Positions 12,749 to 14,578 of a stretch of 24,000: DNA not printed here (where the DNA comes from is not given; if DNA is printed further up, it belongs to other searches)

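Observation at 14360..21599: GC-rich ~7.1 kb efflux island bracketed by a duplicated yifB/comM 3' end, abutting tRNA-Phe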

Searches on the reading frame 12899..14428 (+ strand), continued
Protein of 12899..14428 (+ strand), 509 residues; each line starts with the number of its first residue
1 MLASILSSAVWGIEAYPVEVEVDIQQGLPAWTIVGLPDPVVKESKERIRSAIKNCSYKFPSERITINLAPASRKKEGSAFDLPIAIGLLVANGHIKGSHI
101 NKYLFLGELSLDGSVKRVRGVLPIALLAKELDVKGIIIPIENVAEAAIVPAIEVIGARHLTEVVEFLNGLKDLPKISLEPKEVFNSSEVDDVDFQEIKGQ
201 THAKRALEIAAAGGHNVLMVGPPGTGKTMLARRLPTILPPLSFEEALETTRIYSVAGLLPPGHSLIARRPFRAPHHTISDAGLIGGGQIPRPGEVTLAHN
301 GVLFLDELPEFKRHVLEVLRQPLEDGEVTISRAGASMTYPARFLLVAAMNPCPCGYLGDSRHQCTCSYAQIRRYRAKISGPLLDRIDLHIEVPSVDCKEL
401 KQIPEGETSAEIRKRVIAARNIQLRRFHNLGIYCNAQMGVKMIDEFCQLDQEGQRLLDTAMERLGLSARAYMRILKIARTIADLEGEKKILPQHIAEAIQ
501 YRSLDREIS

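Call 45: search_protein_families(library=pfam, proteins=[L010:11645-12259:+, L010:12284-13363:+, L010:13777-14166:-, L031:11665-12780:+, L031:12954-14069:+, L043:11784-12635:+, L043:12636-13673:+, L043:14003-14617:+], max_evalue=0.01)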
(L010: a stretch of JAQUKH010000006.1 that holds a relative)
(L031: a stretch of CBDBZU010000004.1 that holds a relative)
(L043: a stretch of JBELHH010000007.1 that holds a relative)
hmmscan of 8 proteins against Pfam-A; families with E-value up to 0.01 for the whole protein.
L010:11645-12259:+ (204 aa): 1 family
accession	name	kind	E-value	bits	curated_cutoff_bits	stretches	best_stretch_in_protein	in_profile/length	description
PF02465.23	FliD_N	-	0.0068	17.5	24.8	0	102-149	29-78/97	Flagellar hook-associated protein 2 N-terminus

L010:12284-13363:+ (359 aa): 0 families

L010:13777-14166:- (129 aa): 1 family
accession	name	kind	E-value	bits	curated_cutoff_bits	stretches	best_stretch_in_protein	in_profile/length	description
PF07238.19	PilZ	-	4.4e-10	40.3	22.5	1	19-122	6-100/102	PilZ domain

L031:11665-12780:+ (371 aa): 1 family
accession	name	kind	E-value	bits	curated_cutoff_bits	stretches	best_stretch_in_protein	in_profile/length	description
PF00296.26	Bac_luciferase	-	8.8e-66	222.8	27.9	1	4-328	2-313/314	Luciferase-like monooxygenase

L031:12954-14069:+ (371 aa): 1 family
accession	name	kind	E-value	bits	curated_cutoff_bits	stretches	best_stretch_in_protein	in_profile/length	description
PF00296.26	Bac_luciferase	-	3e-65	221.1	27.9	1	4-328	2-313/314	Luciferase-like monooxygenase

L043:11784-12635:+ (283 aa): 2 families
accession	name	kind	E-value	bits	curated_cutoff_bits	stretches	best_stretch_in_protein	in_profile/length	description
PF12850.12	Metallophos_2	-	4.2e-14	53.3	27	2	8-127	2-91/154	Calcineurin-like phosphoesterase superfamily domain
PF00149.33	Metallophos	-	8.4e-13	49.6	21.5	1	9-206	3-191/191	Calcineurin-like phosphoesterase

L043:12636-13673:+ (345 aa): 1 family
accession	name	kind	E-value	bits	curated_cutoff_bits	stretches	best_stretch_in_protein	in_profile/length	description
PF13528.12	Glyco_trans_1_3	-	2.3e-30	106.4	25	1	1-291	1-306/322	Glycosyl transferase family 1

L043:14003-14617:+ (204 aa): 0 families

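Call 54: search_protein_families(library=pfam, alignment_id=A2, max_evalue=0.00001)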
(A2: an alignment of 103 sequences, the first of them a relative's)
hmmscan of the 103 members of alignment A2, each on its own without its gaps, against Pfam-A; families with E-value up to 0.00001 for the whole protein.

A. member 1, L002:12629-13348:- (240 aa): 0 families

B. families by the number of members that match (of 103 scanned): 125 families (the first 25 are shown)
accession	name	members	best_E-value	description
PF01566.24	Nramp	3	4.4e-91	Natural resistance-associated macrophage protein-like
PF07690.21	MFS_1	3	1.4e-62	Major Facilitator Superfamily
PF01063.24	Aminotran_4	3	4.6e-32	Amino-transferase class IV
PF00006.31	ATP-synt_ab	3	9.9e-29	ATP synthase alpha/beta family, nucleotide-binding domain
PF03548.22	LolA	3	2.2e-24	Outer membrane lipoprotein carrier protein LolA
PF11199.13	DUF2891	2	5.2e-140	Protein of unknown function (DUF2891)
PF00296.26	Bac_luciferase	2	8.8e-66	Luciferase-like monooxygenase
PF01494.25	FAD_binding_3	2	2.6e-58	FAD binding domain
PF13561.12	adh_short_C2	2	5.6e-48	Enoyl-(Acyl carrier protein) reductase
PF00106.31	adh_short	2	1.5e-46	short chain dehydrogenase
PF00005.33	ABC_tran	2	3e-36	ABC transporter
PF07497.18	Rho_RNA_bind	2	4.1e-35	Rho termination factor, RNA-binding domain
PF00561.26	Abhydrolase_1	2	2.1e-27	alpha/beta hydrolase fold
PF02589.21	LUD_dom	2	1e-25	LUD domain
PF01694.28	Rhomboid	2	6.1e-24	Rhomboid domain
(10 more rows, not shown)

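Call 67: find_encoding_contigs(protein=P0006, flank=10000, max_places=3)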
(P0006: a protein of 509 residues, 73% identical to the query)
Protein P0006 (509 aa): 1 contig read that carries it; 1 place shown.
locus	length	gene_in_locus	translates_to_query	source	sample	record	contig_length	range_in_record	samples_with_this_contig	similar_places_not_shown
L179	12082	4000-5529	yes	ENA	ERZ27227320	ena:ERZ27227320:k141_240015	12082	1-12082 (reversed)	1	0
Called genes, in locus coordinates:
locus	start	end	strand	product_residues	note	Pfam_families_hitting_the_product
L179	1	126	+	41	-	?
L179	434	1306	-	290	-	-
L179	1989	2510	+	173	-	PF03548:LolA, PF09865:DUF2092 (faint)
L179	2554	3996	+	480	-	PF01139:RtcB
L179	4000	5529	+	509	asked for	PF05362:Lon_C (weak), PF13541:ChlI, PF00158:Sigma54_activat (faint), PF01078:Mg_chelatase, PF07728:AAA_5 (faint), PF00493:MCM (weak), PF13335:Mg_chelatase_C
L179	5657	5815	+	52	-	-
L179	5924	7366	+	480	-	PF09825:BPL_N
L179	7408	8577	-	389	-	-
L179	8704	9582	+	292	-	PF00528:BPD_transp_1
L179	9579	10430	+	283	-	PF00528:BPD_transp_1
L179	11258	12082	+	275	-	?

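Call 82: search_protein_families(library=pfam, proteins=[L010:14440-15300:+, L010:15751-17463:-, L010:15454-15735:+, L043:14003-14614:+, L043:15136-16563:-, L010:11645-12256:+, L010:12284-13360:+], max_evalue=0.01)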
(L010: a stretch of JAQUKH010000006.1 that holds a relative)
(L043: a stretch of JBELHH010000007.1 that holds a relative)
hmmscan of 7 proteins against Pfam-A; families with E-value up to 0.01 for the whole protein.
L010:14440-15300:+ (287 aa): 5 families
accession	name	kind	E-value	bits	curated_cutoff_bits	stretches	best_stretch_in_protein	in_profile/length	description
PF00196.25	GerE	-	8.9e-11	41.7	23.5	1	228-276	2-50/57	Bacterial regulatory proteins, luxR family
PF13426.13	PAS_9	-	7.9e-05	23.3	27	1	35-131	7-102/103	PAS domain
PF25100.1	DUF7809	-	0.00024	21.9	27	1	106-218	29-146/160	Domain of unknown function (DUF7809)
PF08281.18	Sigma70_r4_2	-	0.0011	19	25.7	1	243-271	26-54/54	Sigma-70, region 4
PF12728.13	HTH_17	-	0.0028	18.3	27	1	244-266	2-24/51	Helix-turn-helix domain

L010:15751-17463:- (571 aa): 5 families
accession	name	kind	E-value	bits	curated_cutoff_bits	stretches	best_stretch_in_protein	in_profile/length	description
PF14417.12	MEDS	-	2.7e-41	141.5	29.8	1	21-180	1-161/161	MEDS: MEthanogen/methylotroph, DcmR Sensory domain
PF13487.12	HD_5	-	2.2e-38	132.1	27.2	1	393-555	5-170/170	HD domain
PF01966.28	HD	-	2.7e-20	73.2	22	1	403-524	2-116/116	HD domain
PF13185.12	GAF_2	-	6.5e-11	43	28.6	1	232-364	8-135/136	GAF domain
PF01590.32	GAF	-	1.3e-07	32.7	22.4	1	276-362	40-131/133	GAF domain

L010:15454-15735:+ (94 aa): 4 families
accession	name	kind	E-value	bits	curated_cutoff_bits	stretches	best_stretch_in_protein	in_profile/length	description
PF16561.11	AMPK1_CBM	-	1.2e-16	61.1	26.8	1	20-92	10-79/85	Glycogen recognition site of AMP-activated protein kinase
PF02922.24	CBM_48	-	3.1e-09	37.5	22.4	1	10-69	11-72/83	Carbohydrate-binding module 48 (Isoamylase N-terminal domain)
PF22058.2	X25_BaPul_like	-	0.0004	20.9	27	1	39-71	26-58/87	Pullulanase X25 domain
PF16760.10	CBM53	-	0.00093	19.9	27.6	1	15-60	9-54/57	Starch/carbohydrate-binding module (family 53)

L043:14003-14614:+ (204 aa): 0 families

L043:15136-16563:- (476 aa): 2 families
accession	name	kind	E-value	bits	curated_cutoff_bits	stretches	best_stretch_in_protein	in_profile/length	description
PF00939.25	Na_sulph_symp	-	4.3e-71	240.8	27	1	9-467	7-461/472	Sodium:sulfate symporter transmembrane region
PF03600.22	CitMHS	-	2.5e-53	181.8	31.9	1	42-406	1-320/336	Citrate transporter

L010:11645-12256:+ (204 aa): 1 family
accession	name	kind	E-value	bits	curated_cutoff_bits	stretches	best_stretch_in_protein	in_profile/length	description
PF02465.23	FliD_N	-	0.0068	17.5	24.8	0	102-149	29-78/97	Flagellar hook-associated protein 2 N-terminus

L010:12284-13360:+ (359 aa): 0 families
